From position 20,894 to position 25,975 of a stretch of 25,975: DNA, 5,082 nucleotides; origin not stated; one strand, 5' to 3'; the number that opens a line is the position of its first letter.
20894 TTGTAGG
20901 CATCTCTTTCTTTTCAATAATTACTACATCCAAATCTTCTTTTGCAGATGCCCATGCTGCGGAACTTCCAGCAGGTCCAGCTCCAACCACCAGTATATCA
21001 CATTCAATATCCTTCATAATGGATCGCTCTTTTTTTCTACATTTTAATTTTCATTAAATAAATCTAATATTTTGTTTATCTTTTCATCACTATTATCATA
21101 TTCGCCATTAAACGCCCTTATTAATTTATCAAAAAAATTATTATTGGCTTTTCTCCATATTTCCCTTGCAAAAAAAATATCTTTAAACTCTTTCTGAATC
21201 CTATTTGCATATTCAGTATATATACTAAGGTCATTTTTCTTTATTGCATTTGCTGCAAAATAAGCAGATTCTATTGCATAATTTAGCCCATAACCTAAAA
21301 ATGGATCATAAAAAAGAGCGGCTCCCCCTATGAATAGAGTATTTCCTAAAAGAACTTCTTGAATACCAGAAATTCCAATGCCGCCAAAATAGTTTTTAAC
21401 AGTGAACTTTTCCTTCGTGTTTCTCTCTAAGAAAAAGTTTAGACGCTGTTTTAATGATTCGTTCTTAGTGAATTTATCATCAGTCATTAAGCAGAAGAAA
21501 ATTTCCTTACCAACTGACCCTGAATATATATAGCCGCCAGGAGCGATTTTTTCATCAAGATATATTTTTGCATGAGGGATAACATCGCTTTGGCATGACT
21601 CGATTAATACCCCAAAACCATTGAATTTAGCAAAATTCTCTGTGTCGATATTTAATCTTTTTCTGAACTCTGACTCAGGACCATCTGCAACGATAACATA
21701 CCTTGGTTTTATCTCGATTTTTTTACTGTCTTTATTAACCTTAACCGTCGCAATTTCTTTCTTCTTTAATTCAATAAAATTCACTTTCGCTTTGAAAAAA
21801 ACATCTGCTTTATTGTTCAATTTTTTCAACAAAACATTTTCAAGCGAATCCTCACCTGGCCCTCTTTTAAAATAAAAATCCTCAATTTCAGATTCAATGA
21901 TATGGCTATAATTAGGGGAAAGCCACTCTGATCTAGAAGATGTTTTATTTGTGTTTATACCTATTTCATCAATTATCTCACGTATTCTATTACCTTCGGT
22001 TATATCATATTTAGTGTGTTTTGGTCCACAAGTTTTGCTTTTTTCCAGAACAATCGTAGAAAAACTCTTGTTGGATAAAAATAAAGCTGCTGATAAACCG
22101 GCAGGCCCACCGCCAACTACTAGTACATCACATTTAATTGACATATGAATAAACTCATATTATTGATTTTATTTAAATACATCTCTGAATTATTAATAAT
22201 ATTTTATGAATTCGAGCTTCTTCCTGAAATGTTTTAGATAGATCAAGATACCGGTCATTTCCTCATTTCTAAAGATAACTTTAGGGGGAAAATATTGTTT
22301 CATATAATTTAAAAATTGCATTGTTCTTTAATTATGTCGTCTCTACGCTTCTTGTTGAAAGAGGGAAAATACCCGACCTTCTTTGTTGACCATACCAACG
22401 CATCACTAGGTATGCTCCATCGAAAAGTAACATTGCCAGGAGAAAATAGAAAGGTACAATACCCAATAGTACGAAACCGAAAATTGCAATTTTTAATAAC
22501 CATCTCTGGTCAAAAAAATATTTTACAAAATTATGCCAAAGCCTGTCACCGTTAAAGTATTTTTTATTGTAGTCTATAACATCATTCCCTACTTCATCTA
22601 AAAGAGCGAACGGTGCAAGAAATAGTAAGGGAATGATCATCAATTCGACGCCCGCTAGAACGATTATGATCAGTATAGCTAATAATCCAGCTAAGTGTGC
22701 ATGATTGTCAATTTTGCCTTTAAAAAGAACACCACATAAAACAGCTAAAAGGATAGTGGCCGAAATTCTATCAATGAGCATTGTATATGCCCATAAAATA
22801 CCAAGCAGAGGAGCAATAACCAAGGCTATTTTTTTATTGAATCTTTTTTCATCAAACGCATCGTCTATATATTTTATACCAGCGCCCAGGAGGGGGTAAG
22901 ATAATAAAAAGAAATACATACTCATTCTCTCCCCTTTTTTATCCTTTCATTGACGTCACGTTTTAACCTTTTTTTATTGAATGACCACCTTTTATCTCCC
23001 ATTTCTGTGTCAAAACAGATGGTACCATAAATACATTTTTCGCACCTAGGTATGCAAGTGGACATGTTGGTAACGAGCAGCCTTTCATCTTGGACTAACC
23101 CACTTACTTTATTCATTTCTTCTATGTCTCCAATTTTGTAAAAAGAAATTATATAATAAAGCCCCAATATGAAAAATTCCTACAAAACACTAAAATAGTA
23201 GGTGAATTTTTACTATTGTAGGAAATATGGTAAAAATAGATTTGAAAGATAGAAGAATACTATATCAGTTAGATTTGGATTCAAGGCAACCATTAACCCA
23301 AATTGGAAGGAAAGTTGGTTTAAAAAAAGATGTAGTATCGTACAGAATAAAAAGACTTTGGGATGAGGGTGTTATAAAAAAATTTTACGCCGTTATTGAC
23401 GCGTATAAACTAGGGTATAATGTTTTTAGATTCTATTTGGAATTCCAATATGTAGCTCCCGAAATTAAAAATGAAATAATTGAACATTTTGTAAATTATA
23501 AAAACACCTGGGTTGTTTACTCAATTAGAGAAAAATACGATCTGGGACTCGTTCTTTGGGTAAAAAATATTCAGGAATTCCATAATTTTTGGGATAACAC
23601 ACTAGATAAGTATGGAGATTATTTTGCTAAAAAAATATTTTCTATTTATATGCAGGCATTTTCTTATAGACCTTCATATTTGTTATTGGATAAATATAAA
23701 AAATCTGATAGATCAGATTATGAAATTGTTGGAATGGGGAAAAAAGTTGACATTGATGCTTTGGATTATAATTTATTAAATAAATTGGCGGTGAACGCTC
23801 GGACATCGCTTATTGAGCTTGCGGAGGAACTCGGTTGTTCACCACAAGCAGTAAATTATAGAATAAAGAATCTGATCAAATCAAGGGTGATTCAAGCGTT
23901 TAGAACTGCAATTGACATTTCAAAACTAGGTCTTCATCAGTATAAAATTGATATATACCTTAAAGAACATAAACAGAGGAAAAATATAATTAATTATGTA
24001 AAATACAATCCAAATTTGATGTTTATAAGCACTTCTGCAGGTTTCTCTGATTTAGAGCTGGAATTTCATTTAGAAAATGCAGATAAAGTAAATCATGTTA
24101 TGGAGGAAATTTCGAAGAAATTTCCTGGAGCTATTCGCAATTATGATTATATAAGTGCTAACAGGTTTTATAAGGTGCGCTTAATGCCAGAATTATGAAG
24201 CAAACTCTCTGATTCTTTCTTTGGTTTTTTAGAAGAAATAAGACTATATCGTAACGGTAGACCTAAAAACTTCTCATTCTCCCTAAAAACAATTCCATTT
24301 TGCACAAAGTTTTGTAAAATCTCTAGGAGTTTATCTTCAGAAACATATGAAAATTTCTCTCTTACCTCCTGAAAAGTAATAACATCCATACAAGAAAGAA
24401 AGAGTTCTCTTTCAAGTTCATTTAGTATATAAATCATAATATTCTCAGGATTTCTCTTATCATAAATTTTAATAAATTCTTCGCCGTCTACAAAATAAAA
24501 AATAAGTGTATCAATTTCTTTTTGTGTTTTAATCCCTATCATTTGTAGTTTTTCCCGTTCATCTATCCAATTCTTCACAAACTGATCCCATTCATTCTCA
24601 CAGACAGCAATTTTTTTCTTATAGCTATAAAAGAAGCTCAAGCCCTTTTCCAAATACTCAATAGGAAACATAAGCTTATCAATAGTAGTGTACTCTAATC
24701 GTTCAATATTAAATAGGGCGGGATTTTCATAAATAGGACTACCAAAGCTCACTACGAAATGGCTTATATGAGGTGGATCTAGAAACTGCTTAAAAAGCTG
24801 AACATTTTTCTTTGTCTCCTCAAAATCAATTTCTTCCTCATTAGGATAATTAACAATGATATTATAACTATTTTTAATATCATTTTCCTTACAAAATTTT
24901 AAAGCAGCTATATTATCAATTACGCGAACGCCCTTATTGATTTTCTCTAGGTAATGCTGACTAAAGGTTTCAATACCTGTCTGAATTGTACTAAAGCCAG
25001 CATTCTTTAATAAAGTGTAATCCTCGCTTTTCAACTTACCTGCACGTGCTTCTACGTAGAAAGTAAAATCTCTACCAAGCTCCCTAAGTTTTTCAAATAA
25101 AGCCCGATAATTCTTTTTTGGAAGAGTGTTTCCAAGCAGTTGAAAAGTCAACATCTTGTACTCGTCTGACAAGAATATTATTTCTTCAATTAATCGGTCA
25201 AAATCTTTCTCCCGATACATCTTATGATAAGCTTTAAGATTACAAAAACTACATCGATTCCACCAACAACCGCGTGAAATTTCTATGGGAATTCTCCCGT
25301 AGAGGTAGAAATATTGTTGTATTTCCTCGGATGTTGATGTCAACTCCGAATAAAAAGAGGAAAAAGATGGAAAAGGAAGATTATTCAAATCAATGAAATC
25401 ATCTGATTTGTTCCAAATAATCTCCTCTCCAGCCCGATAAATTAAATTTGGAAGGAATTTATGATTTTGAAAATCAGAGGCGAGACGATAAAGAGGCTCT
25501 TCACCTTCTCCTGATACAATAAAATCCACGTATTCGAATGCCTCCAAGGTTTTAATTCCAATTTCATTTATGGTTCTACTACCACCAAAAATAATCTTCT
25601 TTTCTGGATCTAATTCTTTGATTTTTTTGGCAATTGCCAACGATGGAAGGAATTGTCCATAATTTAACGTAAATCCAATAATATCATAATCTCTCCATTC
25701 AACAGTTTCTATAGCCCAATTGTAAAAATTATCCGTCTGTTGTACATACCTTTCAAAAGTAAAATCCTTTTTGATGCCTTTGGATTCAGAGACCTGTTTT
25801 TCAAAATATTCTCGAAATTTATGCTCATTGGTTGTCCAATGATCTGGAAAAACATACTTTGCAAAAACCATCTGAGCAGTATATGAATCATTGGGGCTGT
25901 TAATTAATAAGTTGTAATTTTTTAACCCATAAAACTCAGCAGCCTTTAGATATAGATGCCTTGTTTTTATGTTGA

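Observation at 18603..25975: Candidate undescribed archaeal biosynthesis-and-sensing cluster: FIST, two flavoreductases, Asp-rich membrane protein, Cys peptide, double Lrp and B12 radical SAM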

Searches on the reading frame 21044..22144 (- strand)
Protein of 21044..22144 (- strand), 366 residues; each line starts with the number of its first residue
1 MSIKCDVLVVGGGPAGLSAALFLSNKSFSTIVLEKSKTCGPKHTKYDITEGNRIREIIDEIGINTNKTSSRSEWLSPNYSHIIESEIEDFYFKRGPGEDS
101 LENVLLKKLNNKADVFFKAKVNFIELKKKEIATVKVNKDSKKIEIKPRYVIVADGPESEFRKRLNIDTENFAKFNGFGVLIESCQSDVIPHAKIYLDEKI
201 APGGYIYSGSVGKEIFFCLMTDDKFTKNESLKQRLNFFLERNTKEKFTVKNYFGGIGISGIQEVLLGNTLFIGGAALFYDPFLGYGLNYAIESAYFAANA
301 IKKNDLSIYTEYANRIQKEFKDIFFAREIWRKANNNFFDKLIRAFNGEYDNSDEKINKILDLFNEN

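Call 3: search_protein_families(library=pfam, proteins=[window:21044-22144:-], max_evalue=0.01)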
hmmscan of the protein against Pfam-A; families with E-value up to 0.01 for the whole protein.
window:21044-22144:- (366 aa): 11 families
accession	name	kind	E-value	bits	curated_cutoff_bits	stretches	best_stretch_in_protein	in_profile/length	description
PF01494.25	FAD_binding_3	-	3.6e-20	72.9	22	1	4-299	1-316/349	FAD binding domain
PF05834.18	Lycopene_cycl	-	2.5e-09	37.2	23.4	1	6-346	1-331/380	Lycopene cyclase protein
PF07992.20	Pyr_redox_2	-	4.8e-09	36.5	26.1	1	6-168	2-118/291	Pyridine nucleotide-disulphide oxidoreductase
PF01266.30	DAO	-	7.6e-08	32.7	27.9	1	6-40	1-35/353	FAD dependent oxidoreductase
PF03486.20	HI0933_like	-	1.4e-07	31.6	50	1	6-298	2-242/244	HI0933-like protein Rossmann domain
PF00890.30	FAD_binding_2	-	4.3e-07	29.9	20.4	1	6-38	1-33/414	FAD binding domain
PF13450.12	NAD_binding_8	-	1.1e-06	29.3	21.9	1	9-50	1-41/68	NAD(P)-binding Rossmann-like domain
PF12831.13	FAD_oxidored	-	1.3e-06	28.5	27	1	6-151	1-141/416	FAD dependent oxidoreductase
PF01946.23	Thi4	-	2e-05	24.4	26.2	1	4-40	17-54/235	Thi4 family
PF13738.12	Pyr_redox_3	-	2.7e-05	24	30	1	8-80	1-72/305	Pyridine nucleotide-disulphide oxidoreductase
PF01134.28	GIDA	-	0.00052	19.6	22.1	1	6-38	1-34/391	Glucose inhibited division protein A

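Call 4: search_protein_families(library=ncbifam, proteins=[window:21044-22144:-], max_evalue=0.01)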
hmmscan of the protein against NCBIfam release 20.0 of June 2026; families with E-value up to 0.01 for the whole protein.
window:21044-22144:- (366 aa): 113 families (the best 25 are shown)
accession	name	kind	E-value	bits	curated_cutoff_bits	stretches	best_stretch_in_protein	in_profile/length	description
TIGR02032.1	GG-red-SF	subfamily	4.1e-28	98.9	158.8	1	6-301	2-297/297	geranylgeranyl reductase family protein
NF038171.1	maturase_LodB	equivalog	1.2e-18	67.4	400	1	6-324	1-338/361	lysine-epsilon-oxidase maturase LodB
NF041160.1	DGGPL_Thplmales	equivalog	1.5e-18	66.9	780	2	111-362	114-363/396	digeranylgeranylglycerophospholipid reductase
NF004780.0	PRK06126.1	subfamily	7.5e-15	54.2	445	2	2-63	6-65/552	hypothetical protein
NF046068.1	AkvoneHdxseDnrF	equivalog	1.2e-13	50.8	650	2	98-220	108-236/439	aklavinone 12-hydroxylase DnrF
NF004829.0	PRK06183.1-3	subfamily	1.2e-13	50.7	390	1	4-174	8-191/520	bifunctional 3-(3-hydroxy-phenyl)propionate/3-hydroxycinnamic acid hydroxylase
NF006002.0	PRK08132.1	subfamily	4.9e-13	48.3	416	1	5-169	26-198/552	FAD-dependent oxidoreductase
NF046069.1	AkvoneHdxseRdmE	equivalog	6.2e-13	48.4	700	2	98-217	109-234/521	aklavinone 12-hydroxylase RdmE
TIGR02023.1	BchP-ChlP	subfamily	1.7e-12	47.1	343.3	1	6-329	2-330/388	geranylgeranyl diphosphate reductase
NF041080.1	DGGGPL_reductase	equivalog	4.4e-12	45.6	580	1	5-303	2-313/447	digeranylgeranylglycerophospholipid reductase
TIGR01790.1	carotene-cycl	subfamily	2e-11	43.7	209.5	1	6-335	1-323/387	lycopene cyclase family protein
NF004835.0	PRK06185.1-4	equivalog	4.1e-11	42.3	601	2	118-172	133-187/411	FAD-dependent oxidoreductase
NF045577.1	FAD_mono_MbnF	equivalog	4.6e-11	42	800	2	97-169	113-187/531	methanobactin biosynthesis FAD monooxygenase MbnF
NF004834.1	PRK06185.1-3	subfamily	5.2e-11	42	500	1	4-36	7-39/420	FAD-dependent oxidoreductase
NF041385.1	Dggglyphlred_Halo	equivalog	5.4e-11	41.7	700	1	1-350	1-374/405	digeranylgeranylglycerophospholipid reductase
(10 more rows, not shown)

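Call 74: search_solved_structures(query=window:21044-22144:-, max_evalue=0.00001)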
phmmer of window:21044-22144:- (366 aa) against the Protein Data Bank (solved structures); distinct sequences matched with E-value up to 0.00001: 5.
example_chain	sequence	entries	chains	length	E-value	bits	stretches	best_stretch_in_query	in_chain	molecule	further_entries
3oz2_A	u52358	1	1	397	9.3e-17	64.5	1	5-338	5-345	Digeranylgeranylglycerophospholipid reductase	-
6sw1_A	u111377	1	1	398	9.4e-08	34.9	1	85-301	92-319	Probable FAD-dependent monooxygenase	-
6sw2_A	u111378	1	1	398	2e-06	30.5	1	91-301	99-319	Probable FAD-dependent monooxygenase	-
2x3n_A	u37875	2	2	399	2.1e-06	30.5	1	91-301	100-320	PROBABLE FAD-DEPENDENT MONOOXYGENASE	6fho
5dbj_E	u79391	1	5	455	5.6e-06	29.1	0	260-325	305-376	FADH2-dependent halogenase PltA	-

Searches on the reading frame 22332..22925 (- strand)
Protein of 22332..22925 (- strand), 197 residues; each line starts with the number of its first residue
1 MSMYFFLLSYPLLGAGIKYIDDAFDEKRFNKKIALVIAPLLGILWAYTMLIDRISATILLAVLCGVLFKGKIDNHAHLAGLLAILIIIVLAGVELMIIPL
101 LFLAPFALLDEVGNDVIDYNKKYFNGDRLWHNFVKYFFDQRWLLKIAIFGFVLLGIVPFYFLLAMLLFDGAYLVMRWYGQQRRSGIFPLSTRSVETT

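Call 3: search_protein_families(library=pfam, proteins=[window:22332-22925:-], max_evalue=0.01)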
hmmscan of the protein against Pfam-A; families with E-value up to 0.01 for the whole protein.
window:22332-22925:- (197 aa): 0 families

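Call 4: search_protein_families(library=ncbifam, proteins=[window:22332-22925:-], max_evalue=0.01)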
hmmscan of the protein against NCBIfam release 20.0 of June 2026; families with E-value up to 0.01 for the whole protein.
window:22332-22925:- (197 aa): 0 families

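Call 23: find_homologous_proteins(query=window:22332-22925:-)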
Query window:22332-22925:- (197 aa): 550 proteins with E <= 0.001 among 1114 candidates; the best 120 are listed.
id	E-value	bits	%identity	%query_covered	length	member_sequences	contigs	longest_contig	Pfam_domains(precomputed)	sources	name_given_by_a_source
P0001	1.3e-115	402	94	99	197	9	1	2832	-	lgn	-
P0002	8.3e-106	370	85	100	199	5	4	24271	-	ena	-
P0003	8.7e-106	370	87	100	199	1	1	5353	-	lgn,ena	-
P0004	4.1e-105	368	86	99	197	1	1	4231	-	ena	-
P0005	1.9e-104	366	87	98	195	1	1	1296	-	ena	-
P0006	1.7e-103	362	84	99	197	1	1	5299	-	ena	-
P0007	5.1e-103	361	84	99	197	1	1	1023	-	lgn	-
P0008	7.3e-103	360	84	99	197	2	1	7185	-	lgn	-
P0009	1.9e-102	359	83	99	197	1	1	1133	-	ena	-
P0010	2.6e-95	336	78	100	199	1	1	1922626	-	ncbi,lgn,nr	ncbi:MAG: hypothetical protein JSW60_06540 [Thermoplasmatales archaeon]|nr:MAG: hypothetical protein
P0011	3.2e-95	336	76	100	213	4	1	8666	-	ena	-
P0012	5.0e-95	335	76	99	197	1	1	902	-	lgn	-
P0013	3.1e-94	332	74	100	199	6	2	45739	-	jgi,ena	-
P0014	4.2e-92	325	75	100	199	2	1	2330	-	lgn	-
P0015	5.1e-92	325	74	100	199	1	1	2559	-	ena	-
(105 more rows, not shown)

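Call 39: search_protein_families(library=pfam, proteins=[window:22332-22925:-], max_evalue=10)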
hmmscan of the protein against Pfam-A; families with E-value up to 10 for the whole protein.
window:22332-22925:- (197 aa): 0 families

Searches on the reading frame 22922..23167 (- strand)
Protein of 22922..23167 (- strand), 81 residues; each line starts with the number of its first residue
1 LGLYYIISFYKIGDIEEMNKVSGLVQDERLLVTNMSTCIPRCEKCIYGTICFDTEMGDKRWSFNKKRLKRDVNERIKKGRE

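Call 3: search_protein_families(library=pfam, proteins=[window:22922-23167:-], max_evalue=0.01)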
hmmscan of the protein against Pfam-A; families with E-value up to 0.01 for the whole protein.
window:22922-23167:- (81 aa): 0 families

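Call 4: search_protein_families(library=ncbifam, proteins=[window:22922-23167:-], max_evalue=0.01)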
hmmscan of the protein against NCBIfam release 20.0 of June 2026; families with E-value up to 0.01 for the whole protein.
window:22922-23167:- (81 aa): 0 families

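Call 39: search_protein_families(library=pfam, proteins=[window:22922-23167:-], max_evalue=10)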
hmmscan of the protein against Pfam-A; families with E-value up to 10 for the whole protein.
window:22922-23167:- (81 aa): 1 family
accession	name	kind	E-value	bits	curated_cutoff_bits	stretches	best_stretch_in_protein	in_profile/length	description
PF00924.24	MS_channel_2nd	-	0.18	12.4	20.2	1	10-37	18-45/68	Mechanosensitive ion channel, beta-domain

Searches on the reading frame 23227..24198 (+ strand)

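Call 3: search_protein_families(library=pfam, proteins=[window:23227-24198:+], max_evalue=0.01)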
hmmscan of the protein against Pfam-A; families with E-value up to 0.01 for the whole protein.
window:23227-24198:+ (323 aa): 10 families
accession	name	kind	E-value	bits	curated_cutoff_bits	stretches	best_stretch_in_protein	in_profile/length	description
PF13412.12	HTH_24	-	3.1e-21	75.1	21.9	2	5-51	2-48/48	Winged helix-turn-helix DNA-binding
PF13404.12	HTH_AsnC-type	-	4.6e-21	74.8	27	2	176-216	1-41/42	AsnC-type helix-turn-helix domain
PF01047.28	MarR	-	2.4e-06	27.8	24.6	0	10-52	7-49/59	MarR family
PF22451.2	NirdL-like_HTH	-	3.6e-06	26.9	27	0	19-50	15-46/47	Siroheme decarboxylase NirDL-like HTH domain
PF12802.13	MarR_2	-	4.3e-06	27.2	27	0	176-222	3-50/61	MarR family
PF12840.13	HTH_20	-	1.8e-05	25.1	27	1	194-219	20-45/51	Helix-turn-helix domain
PF01037.27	AsnC_trans_reg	-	0.0032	17.8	25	0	84-128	14-58/73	Lrp/AsnC ligand binding domain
PF04967.18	HTH_10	-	0.0032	17.7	23.1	0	192-217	23-48/53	HTH DNA binding domain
PF13545.12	HTH_Crp_2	-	0.0038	17.6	27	0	196-231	26-61/70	Crp-like helix-turn-helix domain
PF13518.12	HTH_28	-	0.005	17.3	25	0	191-215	11-34/52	Helix-turn-helix domain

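Call 4: search_protein_families(library=ncbifam, proteins=[window:23227-24198:+], max_evalue=0.01)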
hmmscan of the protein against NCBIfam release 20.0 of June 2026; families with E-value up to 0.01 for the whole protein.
window:23227-24198:+ (323 aa): 18 families
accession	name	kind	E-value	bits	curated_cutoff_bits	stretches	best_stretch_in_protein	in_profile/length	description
NF053758.1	ChrTpTrnRegChrS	equivalog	7.4e-25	87.6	250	2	2-126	10-132/158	chromate efflux transcriptional regulator ChrS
NF040947.1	trans_reg_LysM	equivalog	8.6e-22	77.4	180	2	4-123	1-116/136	HTH-type transcriptional regulator LysM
NF040820.1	trans_reg_LrpA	equivalog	5e-19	68.6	250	2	4-125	2-121/141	HTH-type transcriptional regulator LrpA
NF008384.0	PRK11179.1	equivalog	4.1e-17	62.4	227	2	172-257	3-89/153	transcriptional regulator AsnC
NF041396.1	TranRegLrp_Halo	equivalog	3e-16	59.6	190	2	177-294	4-121/149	HTH-type transcriptional regulator Lrp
NF008370.0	PRK11169.1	equivalog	5.9e-14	52.1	233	2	173-234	9-70/164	leucine-responsive transcriptional regulator Lrp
NF040707.3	Siroheme_Dcarb_AhbB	equivalog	9.1e-09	35.2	125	1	19-65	12-58/146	siroheme decarboxylase subunit beta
NF040708.3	Siroheme_Dcarb_AhbA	equivalog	1.1e-08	35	140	1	19-66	15-62/144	siroheme decarboxylase subunit alpha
NF041395.1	TranRegLrpA1_Halo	equivalog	4.8e-08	33.1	250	1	8-63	7-62/142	HTH-type transcriptional regulator LrpA1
NF053814.1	teico_TcaR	equivalog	3.3e-06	27.3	170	0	7-51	39-83/151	MarR family transcriptional regulator TcaR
TIGR04176.1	MarR_EPS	equivalog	4e-05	23.6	88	0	178-224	4-50/105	MarR family EPS-associated transcriptional regulator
NF053606.1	Sta1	subfamily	0.00054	20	80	0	175-239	17-79/100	Sta1 family transcriptional regulator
TIGR02702.1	SufR_cyano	equivalog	0.0017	18.1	178.8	1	183-248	6-69/208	iron-sulfur cluster biosynthesis transcriptional regulator SufR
NF040939.2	trans_reg_lrs14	equivalog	0.0023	17.9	90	0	176-225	19-69/103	Lrs14 family HTH-type transcriptional regulator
TIGR01884.1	cas_HTH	subfamily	0.0036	16.7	60.2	0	173-224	137-188/202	CRISPR-associated CARF protein Csa3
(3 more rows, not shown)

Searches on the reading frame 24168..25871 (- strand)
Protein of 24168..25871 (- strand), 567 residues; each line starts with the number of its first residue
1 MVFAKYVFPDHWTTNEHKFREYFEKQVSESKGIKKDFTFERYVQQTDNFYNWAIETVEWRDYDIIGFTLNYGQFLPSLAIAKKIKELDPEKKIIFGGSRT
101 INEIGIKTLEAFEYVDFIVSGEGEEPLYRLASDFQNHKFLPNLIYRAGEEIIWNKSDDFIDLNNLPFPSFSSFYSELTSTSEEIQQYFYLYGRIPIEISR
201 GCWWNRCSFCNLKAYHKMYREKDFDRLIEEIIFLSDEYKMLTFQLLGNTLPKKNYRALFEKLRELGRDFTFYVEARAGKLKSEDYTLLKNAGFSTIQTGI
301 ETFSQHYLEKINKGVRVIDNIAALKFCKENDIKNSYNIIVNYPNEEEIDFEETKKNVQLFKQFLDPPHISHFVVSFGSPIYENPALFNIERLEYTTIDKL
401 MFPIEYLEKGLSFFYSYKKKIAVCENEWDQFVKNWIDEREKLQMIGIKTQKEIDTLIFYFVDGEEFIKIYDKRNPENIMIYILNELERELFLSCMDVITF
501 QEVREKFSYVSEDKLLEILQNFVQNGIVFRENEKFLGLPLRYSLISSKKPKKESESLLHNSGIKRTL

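Call 3: search_protein_families(library=pfam, proteins=[window:24168-25871:-], max_evalue=0.01)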
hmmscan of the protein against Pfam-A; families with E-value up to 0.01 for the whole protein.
window:24168-25871:- (567 aa): 2 families
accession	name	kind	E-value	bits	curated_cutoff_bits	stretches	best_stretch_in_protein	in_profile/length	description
PF04055.27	Radical_SAM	-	1.7e-17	64.5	29.5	1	196-354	1-163/166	Radical SAM superfamily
PF02310.24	B12-binding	-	0.00019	21.7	32.1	1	54-130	44-120/121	B12 binding domain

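Call 4: search_protein_families(library=ncbifam, proteins=[window:24168-25871:-], max_evalue=0.01)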
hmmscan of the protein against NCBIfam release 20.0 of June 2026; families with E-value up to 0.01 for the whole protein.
window:24168-25871:- (567 aa): 21 families
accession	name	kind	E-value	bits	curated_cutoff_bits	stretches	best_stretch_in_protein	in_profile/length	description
TIGR03975.1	rSAM_ocin_1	subfamily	5.6e-88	295.9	281.85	1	2-540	66-606/606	RiPP maturation radical SAM C-methyltransferase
TIGR02026.1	BchE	equivalog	4.1e-23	82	481.35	1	82-361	84-366/497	magnesium-protoporphyrin IX monomethyl ester anaerobic oxidative cyclase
NF050148.1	rSAM_ApyD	equivalog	4.7e-21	74.8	750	1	46-353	59-359/645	RiPP biosynthesis radical SAM protein ApyD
TIGR04014.1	B12_SAM_MJ_0865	equivalog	3.7e-19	68.8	360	1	80-357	60-333/434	methyl-coenzyme M reductase glutamine C-methyltransferase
TIGR03471.1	HpnJ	equivalog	5.8e-17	61.7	577.6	1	60-353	67-358/472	hopanoid biosynthesis associated radical SAM protein HpnJ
NF038361.1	rSAM_Sden_1168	equivalog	3.4e-16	58.9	575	1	55-356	134-447/560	Sden_1168 family B12-binding radical SAM P-methyltransferase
TIGR04072.2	rSAM_ladder_B12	equivalog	1.4e-15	56.9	360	1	80-362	89-351/443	lipid biosynthesis B12-binding/radical SAM protein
TIGR04013.1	B12_SAM_MJ_1487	hypoth_equivalog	4.8e-15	55.3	251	1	56-358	38-331/382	TIGR04013 family B12-binding domain/radical SAM domain-containing protein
TIGR04367.1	HpnR_B12_rSAM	equivalog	6.5e-15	54.6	650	1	57-354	57-346/490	hopanoid C-3 methylase HpnR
TIGR04295.1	B12_rSAM_oligo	hypoth_equivalog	1.1e-14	54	400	1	115-325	124-327/422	TIGR04295 family B12-binding domain-containing radical SAM protein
TIGR04479.1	bcpD_PhpK_rSAM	subfamily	3.3e-14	52.1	600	1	62-430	111-477/504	PhpK family radical SAM P-methyltransferase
TIGR04385.1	B12_rSAM_cofa1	equivalog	3.9e-14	52.7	450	1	80-358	89-362/438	B12 lower ligand biosynthesis radical SAM protein BzaD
TIGR04190.1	B12_SAM_Ta0216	equivalog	4.1e-12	45.5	500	1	77-264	96-297/554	TIGR04190 family B12-binding domain/radical SAM domain protein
NF040542.1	rSAM_RCCLKC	equivalog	5.9e-12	45.5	450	1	53-389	40-382/423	arsinothricin biosynthesis radical SAM protein ArsL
NF033712.0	B12_rSAM_KedN5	subfamily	1.9e-09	36.3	700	1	57-233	58-235/624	KedN5 family methylcobalamin-dependent radical SAM C-methyltransferase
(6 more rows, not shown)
